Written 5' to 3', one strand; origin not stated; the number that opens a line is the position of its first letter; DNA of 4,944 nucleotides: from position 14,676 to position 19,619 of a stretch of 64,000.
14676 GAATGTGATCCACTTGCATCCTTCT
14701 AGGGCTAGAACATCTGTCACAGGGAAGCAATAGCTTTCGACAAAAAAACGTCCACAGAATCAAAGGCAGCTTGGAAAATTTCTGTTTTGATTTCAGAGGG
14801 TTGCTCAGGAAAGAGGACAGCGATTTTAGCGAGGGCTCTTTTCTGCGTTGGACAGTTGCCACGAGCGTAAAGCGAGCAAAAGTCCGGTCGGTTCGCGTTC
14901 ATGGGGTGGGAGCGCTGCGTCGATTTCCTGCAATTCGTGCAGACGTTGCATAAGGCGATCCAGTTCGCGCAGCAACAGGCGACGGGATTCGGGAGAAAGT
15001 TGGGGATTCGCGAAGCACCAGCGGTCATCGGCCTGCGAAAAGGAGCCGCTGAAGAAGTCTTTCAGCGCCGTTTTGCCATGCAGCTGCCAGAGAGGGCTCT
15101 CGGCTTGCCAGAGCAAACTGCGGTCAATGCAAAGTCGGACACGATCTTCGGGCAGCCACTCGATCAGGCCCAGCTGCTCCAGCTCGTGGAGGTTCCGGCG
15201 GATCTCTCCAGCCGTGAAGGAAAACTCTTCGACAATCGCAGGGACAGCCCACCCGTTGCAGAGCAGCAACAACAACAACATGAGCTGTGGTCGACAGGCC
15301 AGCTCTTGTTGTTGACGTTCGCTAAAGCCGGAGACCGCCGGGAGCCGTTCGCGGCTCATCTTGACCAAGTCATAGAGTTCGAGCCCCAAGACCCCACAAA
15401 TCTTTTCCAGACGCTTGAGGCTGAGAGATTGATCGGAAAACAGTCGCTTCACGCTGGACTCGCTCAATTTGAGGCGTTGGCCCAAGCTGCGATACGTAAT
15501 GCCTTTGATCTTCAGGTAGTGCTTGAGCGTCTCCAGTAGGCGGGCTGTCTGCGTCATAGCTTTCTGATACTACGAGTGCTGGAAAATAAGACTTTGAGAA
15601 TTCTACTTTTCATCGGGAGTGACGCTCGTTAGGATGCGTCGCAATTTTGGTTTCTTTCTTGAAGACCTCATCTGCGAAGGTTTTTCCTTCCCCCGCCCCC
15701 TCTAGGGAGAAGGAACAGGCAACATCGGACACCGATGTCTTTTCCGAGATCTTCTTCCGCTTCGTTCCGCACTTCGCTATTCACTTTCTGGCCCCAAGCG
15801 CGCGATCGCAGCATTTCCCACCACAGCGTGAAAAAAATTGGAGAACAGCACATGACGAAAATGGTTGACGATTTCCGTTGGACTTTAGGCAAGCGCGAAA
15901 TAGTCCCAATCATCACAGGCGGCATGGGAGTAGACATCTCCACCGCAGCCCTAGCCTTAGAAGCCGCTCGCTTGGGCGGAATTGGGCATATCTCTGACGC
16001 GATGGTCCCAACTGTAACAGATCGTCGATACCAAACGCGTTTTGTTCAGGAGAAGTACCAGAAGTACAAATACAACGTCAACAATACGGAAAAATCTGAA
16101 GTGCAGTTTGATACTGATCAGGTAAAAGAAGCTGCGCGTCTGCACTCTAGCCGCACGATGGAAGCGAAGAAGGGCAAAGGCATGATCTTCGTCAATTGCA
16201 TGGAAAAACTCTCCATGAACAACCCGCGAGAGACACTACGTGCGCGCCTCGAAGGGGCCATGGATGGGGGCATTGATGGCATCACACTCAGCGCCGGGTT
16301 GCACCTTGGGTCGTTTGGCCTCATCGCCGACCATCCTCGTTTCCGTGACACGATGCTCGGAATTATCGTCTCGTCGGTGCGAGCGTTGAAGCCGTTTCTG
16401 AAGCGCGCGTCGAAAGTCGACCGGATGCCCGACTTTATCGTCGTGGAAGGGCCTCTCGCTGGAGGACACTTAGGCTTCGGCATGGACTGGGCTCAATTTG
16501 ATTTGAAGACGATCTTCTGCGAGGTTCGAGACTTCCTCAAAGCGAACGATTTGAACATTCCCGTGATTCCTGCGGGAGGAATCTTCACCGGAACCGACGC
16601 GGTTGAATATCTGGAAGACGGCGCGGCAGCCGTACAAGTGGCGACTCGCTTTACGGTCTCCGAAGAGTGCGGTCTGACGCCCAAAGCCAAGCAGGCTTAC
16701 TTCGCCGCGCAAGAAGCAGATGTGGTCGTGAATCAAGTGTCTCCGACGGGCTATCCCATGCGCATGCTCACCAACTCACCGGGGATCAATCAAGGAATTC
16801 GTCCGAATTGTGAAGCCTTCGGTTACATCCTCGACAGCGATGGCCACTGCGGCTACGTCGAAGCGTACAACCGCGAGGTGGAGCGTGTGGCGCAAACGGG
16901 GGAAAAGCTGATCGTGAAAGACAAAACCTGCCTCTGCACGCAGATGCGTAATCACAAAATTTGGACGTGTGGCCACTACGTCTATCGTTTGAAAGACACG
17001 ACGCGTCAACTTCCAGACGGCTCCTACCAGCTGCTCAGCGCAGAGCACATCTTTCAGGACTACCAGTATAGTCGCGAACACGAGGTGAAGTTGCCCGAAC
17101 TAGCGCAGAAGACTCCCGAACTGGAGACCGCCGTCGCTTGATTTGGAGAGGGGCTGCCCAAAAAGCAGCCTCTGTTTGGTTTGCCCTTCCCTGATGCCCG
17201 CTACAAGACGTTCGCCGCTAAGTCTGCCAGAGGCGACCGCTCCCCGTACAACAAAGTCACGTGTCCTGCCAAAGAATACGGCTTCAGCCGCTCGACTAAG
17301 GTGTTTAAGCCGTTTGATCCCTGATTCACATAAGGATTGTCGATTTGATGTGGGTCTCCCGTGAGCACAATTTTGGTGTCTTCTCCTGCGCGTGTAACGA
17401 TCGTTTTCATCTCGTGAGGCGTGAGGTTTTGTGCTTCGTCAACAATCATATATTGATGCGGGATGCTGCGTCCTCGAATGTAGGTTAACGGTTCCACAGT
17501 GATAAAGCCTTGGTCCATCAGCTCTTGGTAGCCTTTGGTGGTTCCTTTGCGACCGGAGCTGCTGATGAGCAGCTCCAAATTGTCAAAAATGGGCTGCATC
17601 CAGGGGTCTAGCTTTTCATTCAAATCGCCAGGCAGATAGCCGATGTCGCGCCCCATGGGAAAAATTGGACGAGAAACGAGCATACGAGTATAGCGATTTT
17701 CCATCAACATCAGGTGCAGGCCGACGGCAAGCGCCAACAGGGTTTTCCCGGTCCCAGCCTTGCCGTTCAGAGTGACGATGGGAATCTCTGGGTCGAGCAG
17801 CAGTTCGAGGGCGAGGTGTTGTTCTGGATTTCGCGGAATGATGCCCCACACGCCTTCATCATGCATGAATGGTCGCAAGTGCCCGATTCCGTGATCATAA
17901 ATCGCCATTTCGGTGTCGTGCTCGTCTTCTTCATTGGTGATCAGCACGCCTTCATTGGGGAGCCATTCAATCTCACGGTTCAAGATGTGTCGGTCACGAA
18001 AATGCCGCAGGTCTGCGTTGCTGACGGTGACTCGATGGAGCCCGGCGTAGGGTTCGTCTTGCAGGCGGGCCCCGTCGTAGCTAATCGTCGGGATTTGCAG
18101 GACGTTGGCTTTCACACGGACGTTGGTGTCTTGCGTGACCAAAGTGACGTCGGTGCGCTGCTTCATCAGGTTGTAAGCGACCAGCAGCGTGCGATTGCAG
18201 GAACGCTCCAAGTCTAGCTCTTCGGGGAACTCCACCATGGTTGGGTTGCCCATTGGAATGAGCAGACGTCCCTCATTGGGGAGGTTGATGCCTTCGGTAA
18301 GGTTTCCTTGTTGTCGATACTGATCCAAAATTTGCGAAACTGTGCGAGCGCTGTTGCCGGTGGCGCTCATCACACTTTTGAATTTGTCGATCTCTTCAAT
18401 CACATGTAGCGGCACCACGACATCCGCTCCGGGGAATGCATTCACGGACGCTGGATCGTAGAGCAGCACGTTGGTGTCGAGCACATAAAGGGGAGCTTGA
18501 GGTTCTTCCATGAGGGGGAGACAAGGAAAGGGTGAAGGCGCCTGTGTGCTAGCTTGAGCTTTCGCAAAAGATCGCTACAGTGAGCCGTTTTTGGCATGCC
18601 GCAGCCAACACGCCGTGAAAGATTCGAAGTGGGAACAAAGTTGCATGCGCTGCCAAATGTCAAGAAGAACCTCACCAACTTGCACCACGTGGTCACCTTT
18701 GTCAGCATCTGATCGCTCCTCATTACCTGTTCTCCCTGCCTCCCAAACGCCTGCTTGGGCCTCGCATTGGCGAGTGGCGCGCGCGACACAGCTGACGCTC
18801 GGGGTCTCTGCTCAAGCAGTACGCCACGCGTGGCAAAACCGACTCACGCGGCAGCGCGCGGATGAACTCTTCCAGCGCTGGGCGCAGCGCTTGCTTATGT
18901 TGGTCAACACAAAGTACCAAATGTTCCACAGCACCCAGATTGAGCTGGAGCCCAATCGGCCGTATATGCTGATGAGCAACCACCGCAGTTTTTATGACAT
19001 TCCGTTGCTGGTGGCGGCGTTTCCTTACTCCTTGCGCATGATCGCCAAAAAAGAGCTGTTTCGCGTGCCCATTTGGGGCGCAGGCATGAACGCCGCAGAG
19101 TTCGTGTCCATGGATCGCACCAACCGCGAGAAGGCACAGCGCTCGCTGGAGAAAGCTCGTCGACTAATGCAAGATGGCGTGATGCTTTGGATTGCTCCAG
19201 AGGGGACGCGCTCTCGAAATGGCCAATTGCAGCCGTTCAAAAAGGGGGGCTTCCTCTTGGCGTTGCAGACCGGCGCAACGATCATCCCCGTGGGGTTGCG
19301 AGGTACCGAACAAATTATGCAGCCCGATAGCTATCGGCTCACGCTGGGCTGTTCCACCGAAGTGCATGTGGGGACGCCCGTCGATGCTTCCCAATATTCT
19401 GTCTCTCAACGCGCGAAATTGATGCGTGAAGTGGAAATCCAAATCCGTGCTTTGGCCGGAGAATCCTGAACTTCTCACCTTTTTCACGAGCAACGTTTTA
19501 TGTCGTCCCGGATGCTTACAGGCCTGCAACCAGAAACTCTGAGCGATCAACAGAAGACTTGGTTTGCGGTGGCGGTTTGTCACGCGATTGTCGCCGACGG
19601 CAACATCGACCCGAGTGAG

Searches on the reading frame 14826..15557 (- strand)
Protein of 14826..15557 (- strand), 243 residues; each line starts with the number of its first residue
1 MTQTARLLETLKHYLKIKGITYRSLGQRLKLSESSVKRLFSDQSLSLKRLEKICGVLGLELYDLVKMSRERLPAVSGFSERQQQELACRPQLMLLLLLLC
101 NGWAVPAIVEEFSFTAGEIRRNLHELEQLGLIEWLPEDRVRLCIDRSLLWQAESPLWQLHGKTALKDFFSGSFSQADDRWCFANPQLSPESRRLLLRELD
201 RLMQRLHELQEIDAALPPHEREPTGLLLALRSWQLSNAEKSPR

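Call 66: search_protein_families(library=pfam, proteins=[window:14826-15557:-], max_evalue=0.00001)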
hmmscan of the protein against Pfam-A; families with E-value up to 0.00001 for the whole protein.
window:14826-15557:- (243 aa): 1 family
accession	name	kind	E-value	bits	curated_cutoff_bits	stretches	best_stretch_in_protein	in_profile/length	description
PF13443.12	HTH_26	-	3.9e-08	33.8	22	1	11-67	2-60/63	Cro/C1-type HTH DNA-binding domain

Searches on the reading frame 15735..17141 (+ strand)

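Call 66: search_protein_families(library=pfam, proteins=[window:15735-17141:+], max_evalue=0.00001)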
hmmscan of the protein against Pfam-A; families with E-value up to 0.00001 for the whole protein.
window:15735-17141:+ (468 aa): 2 families
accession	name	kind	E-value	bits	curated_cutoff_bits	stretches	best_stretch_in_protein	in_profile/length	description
PF03060.21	NMO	-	3.3e-26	92.9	28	1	58-347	13-265/331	Nitronate monooxygenase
PF01180.27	DHO_dh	-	4e-08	33.2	27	1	264-307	230-273/291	Dihydroorotate dehydrogenase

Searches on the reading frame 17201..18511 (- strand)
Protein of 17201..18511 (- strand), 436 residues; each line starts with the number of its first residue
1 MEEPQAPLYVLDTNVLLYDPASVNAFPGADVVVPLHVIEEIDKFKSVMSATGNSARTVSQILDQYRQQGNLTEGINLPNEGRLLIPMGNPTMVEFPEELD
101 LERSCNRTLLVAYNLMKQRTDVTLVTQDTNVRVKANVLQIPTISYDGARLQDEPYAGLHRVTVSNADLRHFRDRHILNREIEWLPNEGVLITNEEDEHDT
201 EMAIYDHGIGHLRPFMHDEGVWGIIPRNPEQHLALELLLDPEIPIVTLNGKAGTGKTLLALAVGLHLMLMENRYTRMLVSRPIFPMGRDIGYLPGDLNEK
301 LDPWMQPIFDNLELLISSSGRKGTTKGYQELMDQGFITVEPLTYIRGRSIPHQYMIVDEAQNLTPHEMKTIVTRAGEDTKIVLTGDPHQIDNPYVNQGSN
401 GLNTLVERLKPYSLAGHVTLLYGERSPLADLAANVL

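Call 66: search_protein_families(library=pfam, proteins=[window:17201-18511:-], max_evalue=0.00001)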
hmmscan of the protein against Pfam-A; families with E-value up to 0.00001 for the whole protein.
window:17201-18511:- (436 aa): 4 families
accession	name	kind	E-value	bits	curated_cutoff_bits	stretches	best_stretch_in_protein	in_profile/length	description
PF02562.22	PhoH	-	9.1e-50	169.4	27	1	224-420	2-186/205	PhoH-like protein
PF13638.12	PIN_4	-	1.6e-22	80.6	21.9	1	9-145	1-131/132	PIN domain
PF13604.12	AAA_30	-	2.3e-09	37.7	27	0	351-391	88-129/191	AAA domain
PF13245.12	AAA_19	-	5.6e-06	27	25.1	0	348-390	87-129/134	AAA domain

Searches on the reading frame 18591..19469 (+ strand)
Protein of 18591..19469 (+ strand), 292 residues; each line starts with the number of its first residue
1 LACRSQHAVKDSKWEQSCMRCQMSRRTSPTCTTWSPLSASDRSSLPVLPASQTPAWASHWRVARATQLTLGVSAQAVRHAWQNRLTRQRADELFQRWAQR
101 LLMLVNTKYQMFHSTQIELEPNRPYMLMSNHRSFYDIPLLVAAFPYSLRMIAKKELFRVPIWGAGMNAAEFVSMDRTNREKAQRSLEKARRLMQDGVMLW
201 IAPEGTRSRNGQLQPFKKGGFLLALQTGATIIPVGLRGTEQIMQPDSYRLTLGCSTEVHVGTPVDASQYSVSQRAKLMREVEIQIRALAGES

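Call 66: search_protein_families(library=pfam, proteins=[window:18591-19469:+], max_evalue=0.00001)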
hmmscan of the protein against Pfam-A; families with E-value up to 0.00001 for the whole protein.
window:18591-19469:+ (292 aa): 1 family
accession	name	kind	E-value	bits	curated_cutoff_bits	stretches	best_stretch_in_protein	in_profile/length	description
PF01553.26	Acyltransferase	-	2.8e-31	108.5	23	1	119-236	10-131/132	Acyltransferase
